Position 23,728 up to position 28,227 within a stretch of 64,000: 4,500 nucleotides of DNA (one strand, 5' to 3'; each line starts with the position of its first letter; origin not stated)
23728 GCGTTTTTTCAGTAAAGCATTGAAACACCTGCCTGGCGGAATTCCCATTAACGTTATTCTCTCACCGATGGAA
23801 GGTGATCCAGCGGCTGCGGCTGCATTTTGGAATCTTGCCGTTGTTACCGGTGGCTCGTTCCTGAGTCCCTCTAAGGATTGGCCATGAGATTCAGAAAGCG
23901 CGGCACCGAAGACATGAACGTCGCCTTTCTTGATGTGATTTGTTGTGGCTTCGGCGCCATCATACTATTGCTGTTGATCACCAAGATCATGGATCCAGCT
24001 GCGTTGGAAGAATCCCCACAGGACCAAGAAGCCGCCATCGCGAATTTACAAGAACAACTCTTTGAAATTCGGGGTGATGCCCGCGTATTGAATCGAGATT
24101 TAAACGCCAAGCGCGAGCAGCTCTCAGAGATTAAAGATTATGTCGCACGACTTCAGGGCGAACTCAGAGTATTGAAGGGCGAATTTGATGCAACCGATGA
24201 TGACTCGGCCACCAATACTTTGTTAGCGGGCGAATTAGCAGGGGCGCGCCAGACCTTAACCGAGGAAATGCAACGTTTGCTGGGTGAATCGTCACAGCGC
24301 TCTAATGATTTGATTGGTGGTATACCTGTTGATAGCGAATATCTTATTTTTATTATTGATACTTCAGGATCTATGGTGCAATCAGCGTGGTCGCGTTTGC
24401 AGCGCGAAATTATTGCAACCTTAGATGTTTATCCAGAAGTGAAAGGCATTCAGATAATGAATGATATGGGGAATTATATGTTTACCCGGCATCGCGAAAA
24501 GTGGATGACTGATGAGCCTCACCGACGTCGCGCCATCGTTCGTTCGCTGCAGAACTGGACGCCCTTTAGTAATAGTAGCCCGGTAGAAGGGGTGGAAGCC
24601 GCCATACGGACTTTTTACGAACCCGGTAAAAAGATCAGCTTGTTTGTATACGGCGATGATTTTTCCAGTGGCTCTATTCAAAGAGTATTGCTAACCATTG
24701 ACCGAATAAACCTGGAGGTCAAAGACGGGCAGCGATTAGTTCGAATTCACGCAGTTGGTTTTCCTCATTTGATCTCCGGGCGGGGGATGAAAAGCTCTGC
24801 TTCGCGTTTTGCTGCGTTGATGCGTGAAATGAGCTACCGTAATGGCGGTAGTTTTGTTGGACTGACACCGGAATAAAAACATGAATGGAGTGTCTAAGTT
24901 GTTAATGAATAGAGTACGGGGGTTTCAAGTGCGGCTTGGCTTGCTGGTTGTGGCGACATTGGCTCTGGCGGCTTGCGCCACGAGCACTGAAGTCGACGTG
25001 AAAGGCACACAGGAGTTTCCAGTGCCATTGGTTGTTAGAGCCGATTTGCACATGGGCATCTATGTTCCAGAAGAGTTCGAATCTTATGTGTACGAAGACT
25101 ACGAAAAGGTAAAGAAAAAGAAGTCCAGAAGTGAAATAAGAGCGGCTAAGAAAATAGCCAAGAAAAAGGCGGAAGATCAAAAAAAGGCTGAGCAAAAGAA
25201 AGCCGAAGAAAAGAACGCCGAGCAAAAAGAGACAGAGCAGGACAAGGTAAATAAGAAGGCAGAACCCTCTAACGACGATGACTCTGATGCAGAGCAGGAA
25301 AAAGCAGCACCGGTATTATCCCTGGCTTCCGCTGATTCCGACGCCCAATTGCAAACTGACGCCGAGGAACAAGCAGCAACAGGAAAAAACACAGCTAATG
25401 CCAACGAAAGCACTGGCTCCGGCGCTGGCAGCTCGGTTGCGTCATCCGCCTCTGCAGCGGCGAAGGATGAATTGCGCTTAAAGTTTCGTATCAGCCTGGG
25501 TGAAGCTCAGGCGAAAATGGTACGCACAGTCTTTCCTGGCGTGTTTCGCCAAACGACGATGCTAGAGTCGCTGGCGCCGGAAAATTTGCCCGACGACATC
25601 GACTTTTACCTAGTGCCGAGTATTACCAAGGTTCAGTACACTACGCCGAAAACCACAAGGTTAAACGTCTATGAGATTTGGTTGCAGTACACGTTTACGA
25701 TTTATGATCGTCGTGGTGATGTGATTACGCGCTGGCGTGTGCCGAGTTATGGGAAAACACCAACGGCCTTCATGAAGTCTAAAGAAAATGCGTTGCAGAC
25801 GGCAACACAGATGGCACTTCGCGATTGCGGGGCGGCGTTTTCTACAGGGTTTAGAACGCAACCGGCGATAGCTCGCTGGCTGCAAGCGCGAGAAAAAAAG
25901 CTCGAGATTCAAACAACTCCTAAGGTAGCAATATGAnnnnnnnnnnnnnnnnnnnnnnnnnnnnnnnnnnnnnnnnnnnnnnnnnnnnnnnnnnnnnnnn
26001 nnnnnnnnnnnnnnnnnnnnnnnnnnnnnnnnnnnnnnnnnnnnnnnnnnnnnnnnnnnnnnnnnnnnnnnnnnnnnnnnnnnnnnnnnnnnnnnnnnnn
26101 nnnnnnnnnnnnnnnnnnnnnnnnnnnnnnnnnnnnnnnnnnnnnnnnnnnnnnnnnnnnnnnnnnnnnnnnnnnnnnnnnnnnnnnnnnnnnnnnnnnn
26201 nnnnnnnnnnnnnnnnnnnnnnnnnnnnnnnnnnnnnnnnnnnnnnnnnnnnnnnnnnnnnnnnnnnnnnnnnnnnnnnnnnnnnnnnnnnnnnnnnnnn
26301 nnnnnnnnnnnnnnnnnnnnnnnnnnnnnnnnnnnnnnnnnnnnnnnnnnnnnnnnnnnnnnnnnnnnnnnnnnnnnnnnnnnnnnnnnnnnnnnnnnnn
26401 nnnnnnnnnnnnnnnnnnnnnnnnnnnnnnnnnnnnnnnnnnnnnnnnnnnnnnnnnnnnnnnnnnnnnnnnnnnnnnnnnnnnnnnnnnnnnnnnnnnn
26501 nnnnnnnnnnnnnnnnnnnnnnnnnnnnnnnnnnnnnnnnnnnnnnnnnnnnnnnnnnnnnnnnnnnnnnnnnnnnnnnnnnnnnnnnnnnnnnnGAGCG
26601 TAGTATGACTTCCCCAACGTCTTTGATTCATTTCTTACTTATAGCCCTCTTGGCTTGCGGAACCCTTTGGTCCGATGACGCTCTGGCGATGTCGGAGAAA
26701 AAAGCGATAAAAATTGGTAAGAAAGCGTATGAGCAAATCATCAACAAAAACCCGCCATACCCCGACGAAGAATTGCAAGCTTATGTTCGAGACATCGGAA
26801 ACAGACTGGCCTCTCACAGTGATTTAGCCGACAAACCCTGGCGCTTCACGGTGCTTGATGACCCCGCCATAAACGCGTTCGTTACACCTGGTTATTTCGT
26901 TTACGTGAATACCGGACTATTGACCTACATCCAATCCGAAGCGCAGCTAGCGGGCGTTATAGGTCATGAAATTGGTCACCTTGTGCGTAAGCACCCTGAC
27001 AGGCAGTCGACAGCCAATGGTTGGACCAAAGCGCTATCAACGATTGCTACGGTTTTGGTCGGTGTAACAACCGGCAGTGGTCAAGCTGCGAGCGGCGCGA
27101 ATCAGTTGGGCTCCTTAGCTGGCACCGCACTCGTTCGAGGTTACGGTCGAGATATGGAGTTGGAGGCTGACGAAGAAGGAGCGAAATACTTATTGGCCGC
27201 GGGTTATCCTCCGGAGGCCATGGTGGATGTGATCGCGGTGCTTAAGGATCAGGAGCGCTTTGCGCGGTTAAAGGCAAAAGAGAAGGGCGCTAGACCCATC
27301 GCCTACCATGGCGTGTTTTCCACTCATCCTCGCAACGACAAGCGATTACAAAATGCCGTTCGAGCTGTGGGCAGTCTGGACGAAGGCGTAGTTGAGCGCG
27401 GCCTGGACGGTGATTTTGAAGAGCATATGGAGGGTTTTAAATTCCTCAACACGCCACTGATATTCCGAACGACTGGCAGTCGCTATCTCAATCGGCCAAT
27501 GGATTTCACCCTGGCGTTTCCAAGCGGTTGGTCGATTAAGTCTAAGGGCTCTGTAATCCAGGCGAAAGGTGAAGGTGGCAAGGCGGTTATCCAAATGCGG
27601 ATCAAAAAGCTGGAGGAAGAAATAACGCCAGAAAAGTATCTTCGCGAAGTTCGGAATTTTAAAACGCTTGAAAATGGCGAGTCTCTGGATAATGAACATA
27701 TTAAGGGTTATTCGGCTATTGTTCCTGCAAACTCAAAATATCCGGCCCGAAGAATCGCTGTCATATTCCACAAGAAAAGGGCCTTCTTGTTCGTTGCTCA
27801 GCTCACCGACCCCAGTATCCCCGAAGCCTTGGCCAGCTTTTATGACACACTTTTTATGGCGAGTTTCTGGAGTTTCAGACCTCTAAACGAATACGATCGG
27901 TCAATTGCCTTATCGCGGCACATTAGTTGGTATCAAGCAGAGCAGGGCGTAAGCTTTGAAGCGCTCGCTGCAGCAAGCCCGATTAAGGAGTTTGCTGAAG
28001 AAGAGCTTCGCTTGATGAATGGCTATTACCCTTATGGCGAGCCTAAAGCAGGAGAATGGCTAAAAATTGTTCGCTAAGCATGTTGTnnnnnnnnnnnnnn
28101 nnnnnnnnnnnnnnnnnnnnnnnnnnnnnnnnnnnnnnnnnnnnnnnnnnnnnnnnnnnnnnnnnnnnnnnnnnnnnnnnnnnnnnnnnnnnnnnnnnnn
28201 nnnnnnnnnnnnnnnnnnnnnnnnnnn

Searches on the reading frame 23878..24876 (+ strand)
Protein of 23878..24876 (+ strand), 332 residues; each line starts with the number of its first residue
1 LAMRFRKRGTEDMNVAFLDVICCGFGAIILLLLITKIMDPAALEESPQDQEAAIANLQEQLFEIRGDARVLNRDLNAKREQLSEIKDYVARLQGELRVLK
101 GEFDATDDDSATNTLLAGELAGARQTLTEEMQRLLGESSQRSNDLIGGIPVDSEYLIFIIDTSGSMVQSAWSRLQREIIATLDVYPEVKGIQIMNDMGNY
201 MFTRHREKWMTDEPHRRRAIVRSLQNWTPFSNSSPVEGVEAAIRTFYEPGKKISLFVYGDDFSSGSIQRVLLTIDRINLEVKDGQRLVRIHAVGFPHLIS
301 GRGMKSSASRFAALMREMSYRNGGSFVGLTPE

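Call 3: search_protein_families(library=pfam, proteins=[window:23878-24876:+], max_evalue=0.1)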
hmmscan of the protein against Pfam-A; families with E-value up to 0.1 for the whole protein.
window:23878-24876:+ (332 aa): 1 family
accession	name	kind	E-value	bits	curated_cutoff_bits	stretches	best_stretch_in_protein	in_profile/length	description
PF15960.10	DUF4763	-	0.088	12.5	30.1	0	43-107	83-147/236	Domain of unknown function (DUF4763)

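Call 4: search_protein_families(library=ncbifam, proteins=[window:23878-24876:+], max_evalue=0.1)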
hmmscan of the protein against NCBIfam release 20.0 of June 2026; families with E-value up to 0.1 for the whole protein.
window:23878-24876:+ (332 aa): 5 families
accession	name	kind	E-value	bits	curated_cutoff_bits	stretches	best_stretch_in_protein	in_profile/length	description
TIGR04211.1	SH3_and_anchor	equivalog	0.013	15.1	65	1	44-133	65-157/198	TIGR04211 family SH3 domain-containing protein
TIGR02168.1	SMC_prok_B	equivalog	0.019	12.7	567.35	1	43-138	789-884/1181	chromosome segregation protein SMC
NF045487.1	ASRP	equivalog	0.023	13.3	300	1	48-131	187-265/593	archaea-specific SMC-related protein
NF002572.0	PRK02224.1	equivalog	0.028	12.7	1087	1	45-136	342-433/888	DNA double-strand break repair ATPase Rad50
TIGR02169.1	SMC_prok_A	equivalog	0.038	11.7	729.4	1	43-134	881-971/1165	chromosome segregation protein SMC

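Call 14: search_protein_families(library=padloc, proteins=[window:23878-24876:+], max_evalue=0.01)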
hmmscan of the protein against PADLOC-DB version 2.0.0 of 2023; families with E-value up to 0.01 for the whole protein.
window:23878-24876:+ (332 aa): 0 families

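Call 46: find_homologous_proteins(query=window:23878-24876:+, max_evalue=0.001)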
Query window:23878-24876:+ (332 aa): 8000 proteins with E <= 0.001 among 8000 candidates; the best 120 are listed.
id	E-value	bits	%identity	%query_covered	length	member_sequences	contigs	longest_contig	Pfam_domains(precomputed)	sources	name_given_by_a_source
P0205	4.3e-212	721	99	99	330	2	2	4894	-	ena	-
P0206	1.8e-183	627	84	99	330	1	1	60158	-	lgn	-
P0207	3.9e-179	613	82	99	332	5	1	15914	-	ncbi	ncbi:MAG: hypothetical protein AB8B48_17575 [Pseudomonadales bacterium]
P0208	4.0e-172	590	82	99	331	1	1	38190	-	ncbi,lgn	-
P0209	6.0e-162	556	75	99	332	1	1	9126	-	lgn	-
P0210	3.4e-157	541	73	99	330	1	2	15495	-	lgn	-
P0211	1.1e-145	503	66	99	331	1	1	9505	-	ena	-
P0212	2.0e-135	469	65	98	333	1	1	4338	-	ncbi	ncbi:MAG: hypothetical protein ACR2PS_06555 [Pseudomonadales bacterium]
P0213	1.1e-134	467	64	99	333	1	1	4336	-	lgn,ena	-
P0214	2.6e-134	465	64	99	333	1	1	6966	-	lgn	-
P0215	3.6e-134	465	64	99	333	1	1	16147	-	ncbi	-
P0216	2.5e-133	462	64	99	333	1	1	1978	-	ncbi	-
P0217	3.2e-133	462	64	99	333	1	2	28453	-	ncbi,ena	-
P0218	8.5e-133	460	64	99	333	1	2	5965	-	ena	-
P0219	9.7e-133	460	64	98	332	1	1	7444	-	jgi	-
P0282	6.7e-122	425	59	98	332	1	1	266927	-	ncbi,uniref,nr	ncbi:VWA domain-containing protein [Parahaliea mediterranea]|uniref:VWA domain-containing protein n=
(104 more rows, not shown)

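Call 47: find_encoding_contigs(protein=P0282, flank=10000, max_places=1)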
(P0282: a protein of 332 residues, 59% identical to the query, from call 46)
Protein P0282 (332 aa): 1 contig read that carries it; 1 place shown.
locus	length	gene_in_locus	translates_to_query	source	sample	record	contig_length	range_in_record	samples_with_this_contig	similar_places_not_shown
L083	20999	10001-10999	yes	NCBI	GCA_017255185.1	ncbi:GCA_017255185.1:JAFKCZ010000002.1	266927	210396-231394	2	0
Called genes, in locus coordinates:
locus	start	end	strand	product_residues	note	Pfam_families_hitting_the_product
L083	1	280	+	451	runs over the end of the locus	-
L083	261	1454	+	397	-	-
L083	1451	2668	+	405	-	-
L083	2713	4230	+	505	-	-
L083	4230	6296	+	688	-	PF13620:CarboxypepD_reg (faint), PF08308:PEGA, PF03781:FGE-sulfatase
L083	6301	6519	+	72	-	-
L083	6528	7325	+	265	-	PF01618:MotA_ExbB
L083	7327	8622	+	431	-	-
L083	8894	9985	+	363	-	PF13519:VWA_2 (weak)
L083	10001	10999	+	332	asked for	-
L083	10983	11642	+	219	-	-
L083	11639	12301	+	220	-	-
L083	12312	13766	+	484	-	PF01435:Peptidase_M48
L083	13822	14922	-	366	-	PF07728:AAA_5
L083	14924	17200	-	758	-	PF01135:PCMT, PF00398:RrnaAD (faint), PF05157:MshEN, PF25199:nSTAND_NTPase5 (faint), PF00437:T2SSE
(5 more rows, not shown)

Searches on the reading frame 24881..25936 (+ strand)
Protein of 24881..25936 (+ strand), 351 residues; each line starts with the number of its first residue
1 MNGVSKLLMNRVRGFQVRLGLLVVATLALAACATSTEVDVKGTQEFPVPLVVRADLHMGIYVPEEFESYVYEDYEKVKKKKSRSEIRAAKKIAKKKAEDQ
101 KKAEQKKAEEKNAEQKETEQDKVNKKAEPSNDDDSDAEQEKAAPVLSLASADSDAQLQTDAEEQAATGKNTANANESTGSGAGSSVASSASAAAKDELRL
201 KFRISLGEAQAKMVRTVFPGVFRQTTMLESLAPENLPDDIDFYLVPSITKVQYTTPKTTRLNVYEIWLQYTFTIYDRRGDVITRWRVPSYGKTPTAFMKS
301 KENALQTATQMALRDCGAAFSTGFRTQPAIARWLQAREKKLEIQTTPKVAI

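Call 3: search_protein_families(library=pfam, proteins=[window:24881-25936:+], max_evalue=0.1)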
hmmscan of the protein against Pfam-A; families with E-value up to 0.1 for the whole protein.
window:24881-25936:+ (351 aa): 2 families
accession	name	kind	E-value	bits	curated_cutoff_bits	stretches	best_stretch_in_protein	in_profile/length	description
PF02535.28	Zip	-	0.034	13.8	35.1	1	59-140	87-169/323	ZIP Zinc transporter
PF15550.11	Draxin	-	0.079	13.3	27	0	77-175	87-186/324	Draxin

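Call 4: search_protein_families(library=ncbifam, proteins=[window:24881-25936:+], max_evalue=0.1)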
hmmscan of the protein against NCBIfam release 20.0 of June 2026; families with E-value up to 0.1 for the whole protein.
window:24881-25936:+ (351 aa): 4 families
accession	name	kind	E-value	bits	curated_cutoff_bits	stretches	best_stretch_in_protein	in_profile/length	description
NF000355.4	ribo_prot_ABC_F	equivalog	0.0052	15.7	380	1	71-171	199-299/499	ribosomal protection-like ABC-F family protein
TIGR02442.1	Cob-chelat-sub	hypoth_equivalog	0.022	13.2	779.45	1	89-189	317-417/641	putative cobaltochelatase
NF043060.1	MAP_0585_fam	equivalog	0.043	13.8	170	1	89-181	66-160/319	MAP_0585 family protein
NF005844.0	PRK07764.1-3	equivalog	0.057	12.2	964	1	73-193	397-513/841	DNA polymerase III subunit gamma and tau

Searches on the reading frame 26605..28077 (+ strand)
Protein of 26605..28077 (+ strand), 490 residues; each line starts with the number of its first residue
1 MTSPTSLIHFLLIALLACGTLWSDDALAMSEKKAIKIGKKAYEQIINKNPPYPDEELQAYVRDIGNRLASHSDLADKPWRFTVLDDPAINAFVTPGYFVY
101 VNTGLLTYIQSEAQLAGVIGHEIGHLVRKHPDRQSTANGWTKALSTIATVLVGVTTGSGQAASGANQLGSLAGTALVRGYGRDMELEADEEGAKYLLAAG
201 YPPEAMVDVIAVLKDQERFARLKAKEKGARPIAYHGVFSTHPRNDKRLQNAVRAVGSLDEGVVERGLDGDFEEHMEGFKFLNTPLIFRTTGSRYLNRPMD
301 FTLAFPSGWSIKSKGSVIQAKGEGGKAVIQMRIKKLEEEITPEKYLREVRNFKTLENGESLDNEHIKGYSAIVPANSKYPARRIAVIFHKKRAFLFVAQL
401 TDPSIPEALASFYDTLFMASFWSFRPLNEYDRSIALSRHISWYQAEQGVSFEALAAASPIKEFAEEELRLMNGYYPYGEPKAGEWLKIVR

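Call 13: search_protein_families(library=pfam, proteins=[window:26605-28077:+], max_evalue=0.01)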
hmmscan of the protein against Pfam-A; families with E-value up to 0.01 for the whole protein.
window:26605-28077:+ (490 aa): 2 families
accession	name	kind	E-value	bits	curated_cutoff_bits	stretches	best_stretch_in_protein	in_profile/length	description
PF01435.24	Peptidase_M48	-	2.2e-36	125.9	20.3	1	57-251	3-182/186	Peptidase family M48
PF13203.12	DUF2201_N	-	0.0023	18.1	23.2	1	71-138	17-83/271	Putative metallopeptidase domain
